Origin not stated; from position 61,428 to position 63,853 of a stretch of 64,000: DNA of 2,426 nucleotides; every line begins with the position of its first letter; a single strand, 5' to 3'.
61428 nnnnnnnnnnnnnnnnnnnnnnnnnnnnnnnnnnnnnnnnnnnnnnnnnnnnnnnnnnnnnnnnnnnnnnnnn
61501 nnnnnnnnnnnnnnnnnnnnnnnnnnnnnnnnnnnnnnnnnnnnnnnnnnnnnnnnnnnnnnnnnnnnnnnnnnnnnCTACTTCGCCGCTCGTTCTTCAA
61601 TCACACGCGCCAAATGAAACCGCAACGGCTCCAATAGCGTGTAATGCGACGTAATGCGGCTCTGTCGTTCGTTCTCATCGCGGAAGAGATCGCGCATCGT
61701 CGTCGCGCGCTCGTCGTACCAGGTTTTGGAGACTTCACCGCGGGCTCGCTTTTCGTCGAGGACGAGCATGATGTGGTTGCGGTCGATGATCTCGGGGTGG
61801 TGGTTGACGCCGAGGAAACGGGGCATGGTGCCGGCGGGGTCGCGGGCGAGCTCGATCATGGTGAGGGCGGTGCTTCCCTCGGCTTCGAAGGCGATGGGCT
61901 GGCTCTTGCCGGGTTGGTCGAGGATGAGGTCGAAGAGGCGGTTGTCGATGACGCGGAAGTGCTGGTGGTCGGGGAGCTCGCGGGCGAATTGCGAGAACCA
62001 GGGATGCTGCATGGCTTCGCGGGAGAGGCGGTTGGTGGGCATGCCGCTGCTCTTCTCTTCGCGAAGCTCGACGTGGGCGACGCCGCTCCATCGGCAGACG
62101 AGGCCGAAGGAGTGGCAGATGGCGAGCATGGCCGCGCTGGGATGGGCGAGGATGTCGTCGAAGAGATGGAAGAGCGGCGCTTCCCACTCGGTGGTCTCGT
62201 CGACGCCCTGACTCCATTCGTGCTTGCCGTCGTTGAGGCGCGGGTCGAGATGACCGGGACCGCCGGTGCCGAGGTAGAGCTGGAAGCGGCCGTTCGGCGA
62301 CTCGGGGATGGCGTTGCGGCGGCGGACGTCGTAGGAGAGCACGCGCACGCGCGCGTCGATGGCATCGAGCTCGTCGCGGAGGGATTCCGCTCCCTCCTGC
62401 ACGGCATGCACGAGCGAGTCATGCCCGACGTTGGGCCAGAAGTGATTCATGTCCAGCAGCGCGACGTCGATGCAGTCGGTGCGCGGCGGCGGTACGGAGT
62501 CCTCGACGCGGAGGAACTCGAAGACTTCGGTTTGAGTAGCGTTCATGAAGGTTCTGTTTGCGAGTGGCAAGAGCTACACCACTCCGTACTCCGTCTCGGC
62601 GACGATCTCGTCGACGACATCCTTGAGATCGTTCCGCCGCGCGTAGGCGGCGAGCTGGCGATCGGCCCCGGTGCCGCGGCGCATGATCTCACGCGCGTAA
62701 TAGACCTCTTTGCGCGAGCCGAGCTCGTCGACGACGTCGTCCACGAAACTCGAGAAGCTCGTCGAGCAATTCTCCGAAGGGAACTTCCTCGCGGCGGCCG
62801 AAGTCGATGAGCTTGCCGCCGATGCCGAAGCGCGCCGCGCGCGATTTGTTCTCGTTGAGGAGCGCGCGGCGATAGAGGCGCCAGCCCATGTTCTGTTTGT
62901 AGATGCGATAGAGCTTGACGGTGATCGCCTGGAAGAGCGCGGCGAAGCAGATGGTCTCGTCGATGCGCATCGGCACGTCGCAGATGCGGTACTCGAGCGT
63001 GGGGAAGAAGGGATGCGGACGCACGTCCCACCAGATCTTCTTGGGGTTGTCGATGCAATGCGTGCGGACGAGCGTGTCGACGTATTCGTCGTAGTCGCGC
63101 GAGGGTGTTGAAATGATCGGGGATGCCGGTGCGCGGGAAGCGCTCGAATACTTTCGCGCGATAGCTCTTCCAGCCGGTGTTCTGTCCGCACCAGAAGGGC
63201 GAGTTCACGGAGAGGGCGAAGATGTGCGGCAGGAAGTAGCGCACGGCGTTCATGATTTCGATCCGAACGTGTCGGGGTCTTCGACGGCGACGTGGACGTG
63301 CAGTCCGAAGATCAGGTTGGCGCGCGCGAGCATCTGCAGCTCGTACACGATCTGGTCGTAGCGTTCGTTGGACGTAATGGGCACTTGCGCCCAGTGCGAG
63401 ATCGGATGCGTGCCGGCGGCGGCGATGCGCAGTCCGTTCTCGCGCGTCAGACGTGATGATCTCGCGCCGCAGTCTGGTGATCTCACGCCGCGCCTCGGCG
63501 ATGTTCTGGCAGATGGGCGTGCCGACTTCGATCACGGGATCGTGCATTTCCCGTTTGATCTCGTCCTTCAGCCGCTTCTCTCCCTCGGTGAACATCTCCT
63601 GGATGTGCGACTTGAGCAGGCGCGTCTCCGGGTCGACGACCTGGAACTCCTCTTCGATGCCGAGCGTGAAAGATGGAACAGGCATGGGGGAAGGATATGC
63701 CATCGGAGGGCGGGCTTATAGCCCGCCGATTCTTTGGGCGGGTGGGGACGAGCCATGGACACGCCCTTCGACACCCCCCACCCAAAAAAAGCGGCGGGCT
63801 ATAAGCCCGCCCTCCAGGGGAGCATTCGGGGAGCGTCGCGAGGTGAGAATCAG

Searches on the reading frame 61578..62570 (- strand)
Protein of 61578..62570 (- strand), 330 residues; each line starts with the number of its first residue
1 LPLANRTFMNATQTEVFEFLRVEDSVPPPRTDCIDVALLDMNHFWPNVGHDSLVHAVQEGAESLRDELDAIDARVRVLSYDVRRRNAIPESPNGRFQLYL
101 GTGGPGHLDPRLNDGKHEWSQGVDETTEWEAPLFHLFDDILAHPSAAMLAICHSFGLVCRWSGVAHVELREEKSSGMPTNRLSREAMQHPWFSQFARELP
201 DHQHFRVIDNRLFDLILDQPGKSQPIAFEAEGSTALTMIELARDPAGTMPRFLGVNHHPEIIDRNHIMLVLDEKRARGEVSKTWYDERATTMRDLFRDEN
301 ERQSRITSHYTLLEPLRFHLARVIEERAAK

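Call 16: search_protein_families(library=pfam, proteins=[window:61581-62570:-], max_evalue=0.1)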
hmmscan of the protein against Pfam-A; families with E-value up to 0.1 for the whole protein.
window:61581-62570:- (330 aa): 0 families

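Call 27: find_encoding_contigs(protein=window:61578-62570:-, flank=10000, max_places=8)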
Protein window:61578-62570:- (330 aa): no gene with exactly this product is on record in the collection.

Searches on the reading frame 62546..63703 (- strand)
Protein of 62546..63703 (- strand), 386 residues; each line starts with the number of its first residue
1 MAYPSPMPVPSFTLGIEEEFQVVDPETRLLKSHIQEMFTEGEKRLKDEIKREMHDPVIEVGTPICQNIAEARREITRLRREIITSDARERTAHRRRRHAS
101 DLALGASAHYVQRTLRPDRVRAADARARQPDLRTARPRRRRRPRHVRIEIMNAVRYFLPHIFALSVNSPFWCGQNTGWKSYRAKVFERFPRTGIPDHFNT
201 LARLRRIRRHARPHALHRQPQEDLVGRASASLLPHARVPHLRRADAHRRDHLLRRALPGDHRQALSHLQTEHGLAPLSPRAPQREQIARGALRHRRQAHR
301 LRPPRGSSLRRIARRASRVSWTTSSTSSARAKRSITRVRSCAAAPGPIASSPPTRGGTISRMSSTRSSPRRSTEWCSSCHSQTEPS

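Call 72: search_protein_families(library=pfam, proteins=[window:62546-63703:-], max_evalue=0.001)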
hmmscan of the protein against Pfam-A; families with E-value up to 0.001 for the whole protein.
window:62546-63703:- (386 aa): 1 family
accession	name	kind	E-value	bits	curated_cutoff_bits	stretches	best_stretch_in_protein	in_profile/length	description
PF04107.18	GCS2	-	1.2e-23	84.3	21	2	148-213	140-206/291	Glutamate-cysteine ligase family 2(GCS2)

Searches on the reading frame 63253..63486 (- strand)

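Call 72: search_protein_families(library=pfam, proteins=[window:63253-63486:-], max_evalue=0.001)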
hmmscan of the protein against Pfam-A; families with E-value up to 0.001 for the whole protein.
window:63253-63486:- (78 aa): 1 family
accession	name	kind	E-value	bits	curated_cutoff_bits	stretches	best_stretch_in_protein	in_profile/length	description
PF04107.18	GCS2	-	6.1e-11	42.7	21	1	12-70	73-134/291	Glutamate-cysteine ligase family 2(GCS2)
